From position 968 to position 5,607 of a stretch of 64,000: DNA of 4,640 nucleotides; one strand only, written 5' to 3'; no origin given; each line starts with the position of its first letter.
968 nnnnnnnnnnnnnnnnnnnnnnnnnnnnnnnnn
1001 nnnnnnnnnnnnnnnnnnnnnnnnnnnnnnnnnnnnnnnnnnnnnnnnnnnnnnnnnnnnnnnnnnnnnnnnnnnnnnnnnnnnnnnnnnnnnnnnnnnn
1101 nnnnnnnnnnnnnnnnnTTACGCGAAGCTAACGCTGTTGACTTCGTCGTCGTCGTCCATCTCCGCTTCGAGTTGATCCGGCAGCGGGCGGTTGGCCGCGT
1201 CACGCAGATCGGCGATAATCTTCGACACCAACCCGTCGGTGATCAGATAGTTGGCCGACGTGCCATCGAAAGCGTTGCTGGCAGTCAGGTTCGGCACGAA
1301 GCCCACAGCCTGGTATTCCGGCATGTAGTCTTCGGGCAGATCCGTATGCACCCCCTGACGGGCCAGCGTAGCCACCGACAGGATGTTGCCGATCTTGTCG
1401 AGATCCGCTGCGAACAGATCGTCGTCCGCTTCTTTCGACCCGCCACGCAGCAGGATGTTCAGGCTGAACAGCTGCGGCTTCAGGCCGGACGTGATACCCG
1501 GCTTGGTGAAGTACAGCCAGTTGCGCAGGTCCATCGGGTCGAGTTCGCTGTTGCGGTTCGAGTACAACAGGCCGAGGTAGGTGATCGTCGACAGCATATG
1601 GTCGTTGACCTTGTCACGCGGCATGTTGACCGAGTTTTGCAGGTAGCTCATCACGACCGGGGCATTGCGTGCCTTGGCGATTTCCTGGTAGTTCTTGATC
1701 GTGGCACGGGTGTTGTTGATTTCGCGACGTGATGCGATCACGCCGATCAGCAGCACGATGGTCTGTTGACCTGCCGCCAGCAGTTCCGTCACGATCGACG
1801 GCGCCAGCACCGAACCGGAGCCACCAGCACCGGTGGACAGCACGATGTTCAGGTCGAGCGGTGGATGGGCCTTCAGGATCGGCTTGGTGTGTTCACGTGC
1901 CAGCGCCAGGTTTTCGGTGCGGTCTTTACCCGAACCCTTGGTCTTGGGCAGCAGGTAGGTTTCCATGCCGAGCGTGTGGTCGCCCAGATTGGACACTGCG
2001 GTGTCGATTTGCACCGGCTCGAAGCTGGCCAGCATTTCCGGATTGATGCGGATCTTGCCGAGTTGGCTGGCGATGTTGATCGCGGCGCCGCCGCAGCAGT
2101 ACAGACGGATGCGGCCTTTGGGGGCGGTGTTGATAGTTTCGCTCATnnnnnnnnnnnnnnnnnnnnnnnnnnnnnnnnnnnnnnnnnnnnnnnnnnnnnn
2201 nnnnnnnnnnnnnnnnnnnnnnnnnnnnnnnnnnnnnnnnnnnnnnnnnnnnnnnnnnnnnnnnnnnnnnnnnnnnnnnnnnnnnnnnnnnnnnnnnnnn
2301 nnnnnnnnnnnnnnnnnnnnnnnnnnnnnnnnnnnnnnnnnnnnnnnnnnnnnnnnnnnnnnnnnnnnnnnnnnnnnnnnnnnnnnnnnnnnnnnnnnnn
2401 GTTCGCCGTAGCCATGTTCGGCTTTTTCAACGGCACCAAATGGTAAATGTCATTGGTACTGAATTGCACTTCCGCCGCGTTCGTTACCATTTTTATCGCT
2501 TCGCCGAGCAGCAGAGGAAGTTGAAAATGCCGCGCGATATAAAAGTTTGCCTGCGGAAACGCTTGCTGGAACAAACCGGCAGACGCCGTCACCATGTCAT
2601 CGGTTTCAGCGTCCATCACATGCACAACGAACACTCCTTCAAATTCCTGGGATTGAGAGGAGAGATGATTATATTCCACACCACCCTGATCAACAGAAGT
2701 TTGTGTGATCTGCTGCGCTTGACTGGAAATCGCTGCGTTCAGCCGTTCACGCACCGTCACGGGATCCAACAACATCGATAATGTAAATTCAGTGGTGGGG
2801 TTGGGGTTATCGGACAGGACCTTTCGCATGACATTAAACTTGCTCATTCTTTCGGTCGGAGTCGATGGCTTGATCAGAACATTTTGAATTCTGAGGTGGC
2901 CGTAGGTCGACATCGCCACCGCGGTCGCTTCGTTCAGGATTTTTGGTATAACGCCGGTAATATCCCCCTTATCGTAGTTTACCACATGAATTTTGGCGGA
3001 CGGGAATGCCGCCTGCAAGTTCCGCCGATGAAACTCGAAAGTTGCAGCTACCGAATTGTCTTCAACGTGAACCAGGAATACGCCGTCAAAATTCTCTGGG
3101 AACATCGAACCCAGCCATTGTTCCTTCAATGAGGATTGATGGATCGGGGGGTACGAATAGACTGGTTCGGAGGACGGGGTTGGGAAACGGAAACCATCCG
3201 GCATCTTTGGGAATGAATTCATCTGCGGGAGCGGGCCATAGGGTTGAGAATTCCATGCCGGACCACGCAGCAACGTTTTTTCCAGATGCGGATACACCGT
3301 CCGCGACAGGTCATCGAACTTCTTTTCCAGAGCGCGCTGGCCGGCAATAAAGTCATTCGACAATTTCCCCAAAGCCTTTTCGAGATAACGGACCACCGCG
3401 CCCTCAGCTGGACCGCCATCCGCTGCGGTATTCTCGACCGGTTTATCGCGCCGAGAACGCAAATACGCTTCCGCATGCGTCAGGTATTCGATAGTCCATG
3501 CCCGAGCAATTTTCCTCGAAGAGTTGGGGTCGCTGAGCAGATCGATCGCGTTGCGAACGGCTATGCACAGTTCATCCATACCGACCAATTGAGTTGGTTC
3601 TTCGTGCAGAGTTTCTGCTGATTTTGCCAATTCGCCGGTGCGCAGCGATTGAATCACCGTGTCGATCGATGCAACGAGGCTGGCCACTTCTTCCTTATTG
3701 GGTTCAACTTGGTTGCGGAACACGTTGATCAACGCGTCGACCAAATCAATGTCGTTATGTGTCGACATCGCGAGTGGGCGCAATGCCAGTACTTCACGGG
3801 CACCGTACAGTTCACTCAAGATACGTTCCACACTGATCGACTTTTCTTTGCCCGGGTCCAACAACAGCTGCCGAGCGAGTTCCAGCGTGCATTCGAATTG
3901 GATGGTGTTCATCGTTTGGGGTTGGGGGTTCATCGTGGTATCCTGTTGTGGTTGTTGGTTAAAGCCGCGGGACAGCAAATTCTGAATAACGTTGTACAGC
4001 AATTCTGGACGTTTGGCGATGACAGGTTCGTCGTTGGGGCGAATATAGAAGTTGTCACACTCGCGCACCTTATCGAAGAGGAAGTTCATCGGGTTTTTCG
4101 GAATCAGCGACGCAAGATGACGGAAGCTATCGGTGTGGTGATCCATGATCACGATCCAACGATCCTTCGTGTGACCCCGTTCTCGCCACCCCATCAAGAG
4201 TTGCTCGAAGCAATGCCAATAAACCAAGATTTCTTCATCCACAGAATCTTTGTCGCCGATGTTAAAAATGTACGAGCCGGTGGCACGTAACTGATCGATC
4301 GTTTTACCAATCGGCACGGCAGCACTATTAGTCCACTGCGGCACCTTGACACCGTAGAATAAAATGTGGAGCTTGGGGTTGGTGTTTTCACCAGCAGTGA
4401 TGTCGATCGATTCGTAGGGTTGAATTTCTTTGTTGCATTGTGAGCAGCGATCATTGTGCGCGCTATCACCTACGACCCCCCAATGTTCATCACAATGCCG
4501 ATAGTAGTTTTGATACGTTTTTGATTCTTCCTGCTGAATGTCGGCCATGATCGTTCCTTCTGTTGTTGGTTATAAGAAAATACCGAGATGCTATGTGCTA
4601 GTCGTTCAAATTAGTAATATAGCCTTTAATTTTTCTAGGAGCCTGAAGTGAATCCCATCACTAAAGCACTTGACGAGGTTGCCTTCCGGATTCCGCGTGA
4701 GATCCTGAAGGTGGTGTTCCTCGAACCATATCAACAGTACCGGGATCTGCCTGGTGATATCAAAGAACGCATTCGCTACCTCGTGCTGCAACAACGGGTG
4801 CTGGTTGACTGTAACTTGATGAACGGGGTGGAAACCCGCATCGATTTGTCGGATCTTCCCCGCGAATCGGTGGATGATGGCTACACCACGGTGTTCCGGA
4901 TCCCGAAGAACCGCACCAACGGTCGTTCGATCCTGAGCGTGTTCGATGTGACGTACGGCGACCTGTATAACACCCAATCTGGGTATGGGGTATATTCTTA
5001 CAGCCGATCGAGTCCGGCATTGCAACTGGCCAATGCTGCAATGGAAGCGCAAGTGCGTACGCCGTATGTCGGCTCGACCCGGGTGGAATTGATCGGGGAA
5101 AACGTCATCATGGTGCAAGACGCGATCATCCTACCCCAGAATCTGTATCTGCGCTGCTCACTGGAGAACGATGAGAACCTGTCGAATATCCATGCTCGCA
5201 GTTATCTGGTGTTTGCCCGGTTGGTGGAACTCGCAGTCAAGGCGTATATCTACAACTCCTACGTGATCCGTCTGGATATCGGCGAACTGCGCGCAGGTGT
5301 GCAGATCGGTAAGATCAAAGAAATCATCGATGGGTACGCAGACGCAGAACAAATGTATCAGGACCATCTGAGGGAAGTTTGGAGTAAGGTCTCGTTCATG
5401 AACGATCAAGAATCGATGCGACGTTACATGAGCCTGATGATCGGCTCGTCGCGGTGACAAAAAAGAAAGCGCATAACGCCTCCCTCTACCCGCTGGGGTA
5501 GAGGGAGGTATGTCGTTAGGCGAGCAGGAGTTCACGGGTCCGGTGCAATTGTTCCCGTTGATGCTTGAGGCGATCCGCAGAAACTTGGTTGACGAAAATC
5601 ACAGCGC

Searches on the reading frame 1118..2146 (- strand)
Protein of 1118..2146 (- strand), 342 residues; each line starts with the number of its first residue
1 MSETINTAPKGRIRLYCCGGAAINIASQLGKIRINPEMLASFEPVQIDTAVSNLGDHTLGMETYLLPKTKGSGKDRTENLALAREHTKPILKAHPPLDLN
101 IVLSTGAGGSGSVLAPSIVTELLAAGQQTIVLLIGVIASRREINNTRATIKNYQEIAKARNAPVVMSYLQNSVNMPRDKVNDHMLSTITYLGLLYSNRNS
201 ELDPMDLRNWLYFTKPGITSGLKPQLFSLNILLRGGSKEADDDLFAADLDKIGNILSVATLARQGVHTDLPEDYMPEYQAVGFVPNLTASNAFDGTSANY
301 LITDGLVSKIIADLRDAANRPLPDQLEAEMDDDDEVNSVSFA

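Call 12: search_protein_families(library=phrogs, proteins=[window:1118-2146:-], max_evalue=0.001)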
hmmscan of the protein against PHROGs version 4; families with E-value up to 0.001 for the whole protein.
window:1118-2146:- (342 aa): 2 families
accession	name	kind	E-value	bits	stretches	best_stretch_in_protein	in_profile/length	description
phrog_4733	-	DNA, RNA and nucleotide metabolism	1.9e-64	218.8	1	10-318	3-293/323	tubulin PhuZ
phrog_17961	-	unknown function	0.00047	20.7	1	43-167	29-158/358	-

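Call 14: find_related_loci(query=window:1118-2146:-, collection=viral_contigs, flank=10000)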
Query window:1118-2146:- (342 aa) in viral_contigs; peptide patterns used: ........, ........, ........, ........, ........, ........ (x = any residue, [..] = any of these).
16 stretches matched a pattern; 2 encode a relative of the query (tblastn E <= 1e-3); 2 distinct loci.
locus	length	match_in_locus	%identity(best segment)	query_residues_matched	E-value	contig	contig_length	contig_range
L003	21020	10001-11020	84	4-342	0e+0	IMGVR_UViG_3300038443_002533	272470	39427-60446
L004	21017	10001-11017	79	1-339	0e+0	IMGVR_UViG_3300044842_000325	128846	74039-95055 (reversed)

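Call 15: search_dna_similar(query=window:1118-2146:-, collection=phages, mode=protein, max_rows=30)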
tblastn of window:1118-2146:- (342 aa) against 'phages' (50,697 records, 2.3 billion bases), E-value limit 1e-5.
Records with a match: 208; places in all: 208; records where one place covers at least 80% of the query: 19.
Best place of each record, by identity: <60% 208.
By first word of the organism name: Pseudomonas 78; Erwinia 28; Serratia 21; Aeromonas 19; Klebsiella 16; Ralstonia 13; Vibrio 9; Burkholderia 4; Xanthomonas 2; Salmonella 2; and 11 more.
By host as written in the record: Pseudomonas aeruginosa 30; Erwinia amylovora 20; - 16; Klebsiella pneumoniae 14; Aeromonas hydrophila 9; Pseudomonas aeruginosa PAO1 8; Ralstonia solanacearum 6; Ralstonia pseudosolanacearum 5; and 63 more.
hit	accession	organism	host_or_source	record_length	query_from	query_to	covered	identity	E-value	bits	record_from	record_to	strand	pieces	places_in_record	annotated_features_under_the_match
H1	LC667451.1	Burkholderia phage FLC9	Burkholderia glumae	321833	10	335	95%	33.9%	7e-37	146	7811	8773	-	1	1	hypothetical protein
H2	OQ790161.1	Xanthomonas phage RTH11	Xanthomonas sp.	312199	9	320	91%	35.4%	6e-37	146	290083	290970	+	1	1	tubulin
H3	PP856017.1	Burkholderia phage vB_BgluM-SURPRISE13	Burkholderia glumae LMG 2196 (= ATCC ...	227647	1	315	92%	33.1%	8e-37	146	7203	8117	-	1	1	tubulin nucleotide-binding domain-like superfamily protein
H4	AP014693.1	Ralstonia phage RSL2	-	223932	1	316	92%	33.0%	4e-29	124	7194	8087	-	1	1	hypothetical protein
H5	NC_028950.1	Ralstonia phage RSL2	-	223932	1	316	92%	33.0%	4e-29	124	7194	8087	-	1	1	tubulin PhuZ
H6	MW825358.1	Xanthomonas phage vB_XciM_LucasX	Xanthomonas citri 306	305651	6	320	92%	32.5%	1e-32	134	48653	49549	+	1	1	hypothetical protein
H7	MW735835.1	Pseudomonas phage pPa_SNUABM_DT01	Pseudomonas aeruginosa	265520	5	315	91%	32.8%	7e-27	117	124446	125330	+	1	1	hypothetical protein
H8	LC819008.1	Ralstonia phage FLC4-4C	Ralstonia pseudosolanacearum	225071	1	315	92%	31.9%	8e-34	137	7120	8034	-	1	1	hypothetical protein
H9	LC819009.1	Ralstonia phage FLC4-5C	Ralstonia pseudosolanacearum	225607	1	315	92%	31.9%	8e-34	137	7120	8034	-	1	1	hypothetical protein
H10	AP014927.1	Ralstonia phage RSF1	Ralstonia solanacearum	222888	1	315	92%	31.9%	9e-24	108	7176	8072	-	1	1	hypothetical protein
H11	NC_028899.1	Ralstonia phage RSF1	Ralstonia solanacearum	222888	1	315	92%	31.9%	9e-24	108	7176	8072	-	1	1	tubulin PhuZ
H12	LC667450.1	Burkholderia phage FLC8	Burkholderia glumae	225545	1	315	92%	31.7%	4e-25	112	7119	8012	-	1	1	hypothetical protein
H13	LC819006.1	Ralstonia phage FLC4-11C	Ralstonia pseudosolanacearum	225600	1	315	92%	31.7%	4e-25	112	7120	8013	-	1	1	hypothetical protein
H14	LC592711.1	Burkholderia phage FLC6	Burkholderia glumae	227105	1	315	92%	31.7%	4e-25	112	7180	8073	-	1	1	hypothetical protein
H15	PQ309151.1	Ralstonia phage RsoM3USA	Ralstonia solanacearum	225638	1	315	92%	31.7%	2e-24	110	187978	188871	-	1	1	tubulin PhuZ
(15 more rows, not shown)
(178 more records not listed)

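Call 24: get_annotated_region(hit=H5, flank=12000)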
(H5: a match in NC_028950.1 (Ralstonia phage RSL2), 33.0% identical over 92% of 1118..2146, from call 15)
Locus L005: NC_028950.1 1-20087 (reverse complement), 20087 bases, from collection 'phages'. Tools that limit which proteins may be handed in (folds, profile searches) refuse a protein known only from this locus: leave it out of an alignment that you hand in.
description: Ralstonia phage RSL2 DNA, complete sequence.
organism: Ralstonia phage RSL2 (NCBI taxid 1585840)
taxonomy: Viruses; Duplodnaviria; Heunggongvirae; Uroviricota; Caudoviricetes; Chiangmaivirus; Chiangmaivirus RSL2
host: -; source: -; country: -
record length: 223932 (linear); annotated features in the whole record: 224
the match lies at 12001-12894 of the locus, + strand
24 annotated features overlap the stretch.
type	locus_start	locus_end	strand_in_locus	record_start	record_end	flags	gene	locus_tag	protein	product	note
CDS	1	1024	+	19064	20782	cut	-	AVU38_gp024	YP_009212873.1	virion structural protein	ORF024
CDS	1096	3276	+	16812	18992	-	-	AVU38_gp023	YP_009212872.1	terminase large subunit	ORF023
CDS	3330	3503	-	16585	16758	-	-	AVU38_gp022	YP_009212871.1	hypothetical protein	ORF022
CDS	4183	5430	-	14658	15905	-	-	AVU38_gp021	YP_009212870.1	hypothetical protein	ORF021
CDS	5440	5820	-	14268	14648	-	-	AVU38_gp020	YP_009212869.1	acetyltransferase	ORF020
CDS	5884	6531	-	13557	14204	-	-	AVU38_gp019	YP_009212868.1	hypothetical protein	ORF019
CDS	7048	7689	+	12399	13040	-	-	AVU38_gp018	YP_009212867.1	hypothetical protein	ORF018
CDS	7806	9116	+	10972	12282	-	-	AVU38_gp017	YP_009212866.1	hypothetical protein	ORF017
CDS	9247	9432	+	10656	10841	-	-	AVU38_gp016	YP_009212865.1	hypothetical protein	ORF016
CDS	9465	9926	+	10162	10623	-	-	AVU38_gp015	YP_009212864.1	hypothetical protein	ORF015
CDS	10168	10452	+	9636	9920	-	-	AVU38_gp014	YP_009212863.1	hypothetical protein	ORF014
CDS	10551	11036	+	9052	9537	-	-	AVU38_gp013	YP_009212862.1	hypothetical protein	ORF013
CDS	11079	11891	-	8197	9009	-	-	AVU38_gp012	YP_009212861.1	hypothetical protein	ORF012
CDS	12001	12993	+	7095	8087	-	-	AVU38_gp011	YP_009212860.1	tubulin PhuZ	ORF011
CDS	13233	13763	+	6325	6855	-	-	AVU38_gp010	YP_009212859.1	hypothetical protein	ORF010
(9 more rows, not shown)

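Call 25: get_annotated_region(hit=H3, flank=12000)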
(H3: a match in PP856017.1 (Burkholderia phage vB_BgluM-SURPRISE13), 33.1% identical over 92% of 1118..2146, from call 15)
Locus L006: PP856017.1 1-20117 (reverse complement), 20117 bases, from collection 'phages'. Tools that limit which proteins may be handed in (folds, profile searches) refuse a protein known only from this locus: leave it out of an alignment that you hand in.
description: Burkholderia phage vB_BgluM-SURPRISE13, complete genome.
organism: Burkholderia phage vB_BgluM-SURPRISE13 (NCBI taxid 3159457)
taxonomy: Viruses
host: Burkholderia glumae LMG 2196 (= ATCC 33617); source: soil; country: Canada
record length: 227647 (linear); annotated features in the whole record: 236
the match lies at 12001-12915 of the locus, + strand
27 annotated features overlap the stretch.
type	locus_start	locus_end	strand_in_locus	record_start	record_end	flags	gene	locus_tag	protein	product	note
CDS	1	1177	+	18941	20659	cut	-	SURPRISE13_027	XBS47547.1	hypothetical protein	-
CDS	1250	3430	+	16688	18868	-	-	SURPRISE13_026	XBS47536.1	terminase large subunit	-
CDS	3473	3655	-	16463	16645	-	-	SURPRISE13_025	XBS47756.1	hypothetical protein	-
CDS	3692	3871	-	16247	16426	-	-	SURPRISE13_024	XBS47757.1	hypothetical protein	-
CDS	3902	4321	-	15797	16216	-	-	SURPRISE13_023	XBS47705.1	N-acetyltransferase family protein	-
CDS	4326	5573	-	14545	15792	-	-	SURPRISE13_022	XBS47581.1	hypothetical protein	-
CDS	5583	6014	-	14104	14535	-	-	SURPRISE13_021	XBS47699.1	N-acetyltransferase domain-containing protein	-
CDS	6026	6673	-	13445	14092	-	-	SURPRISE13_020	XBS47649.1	hypothetical protein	-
CDS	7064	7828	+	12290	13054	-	-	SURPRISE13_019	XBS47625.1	hypothetical protein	-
CDS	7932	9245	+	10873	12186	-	-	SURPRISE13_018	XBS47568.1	AAA-family ATPase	-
CDS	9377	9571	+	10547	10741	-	-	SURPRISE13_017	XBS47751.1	hypothetical protein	-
CDS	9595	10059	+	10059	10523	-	-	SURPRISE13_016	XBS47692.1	hypothetical protein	-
CDS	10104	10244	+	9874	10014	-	-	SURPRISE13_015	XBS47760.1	hypothetical protein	-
CDS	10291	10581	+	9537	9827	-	-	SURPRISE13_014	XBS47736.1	hypothetical protein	-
CDS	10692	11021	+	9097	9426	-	-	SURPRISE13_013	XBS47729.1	hypothetical protein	-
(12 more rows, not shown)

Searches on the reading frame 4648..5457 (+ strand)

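Call 103: search_protein_families(library=pfam, proteins=[window:4648-5457:+], max_evalue=0.01)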
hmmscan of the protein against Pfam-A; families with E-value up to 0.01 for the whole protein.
window:4648-5457:+ (269 aa): 1 family
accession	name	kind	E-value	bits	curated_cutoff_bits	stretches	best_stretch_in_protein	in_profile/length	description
PF24302.1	DUF7484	-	1.1e-85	287.7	27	1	1-266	1-269/270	Family of unknown function (DUF7484)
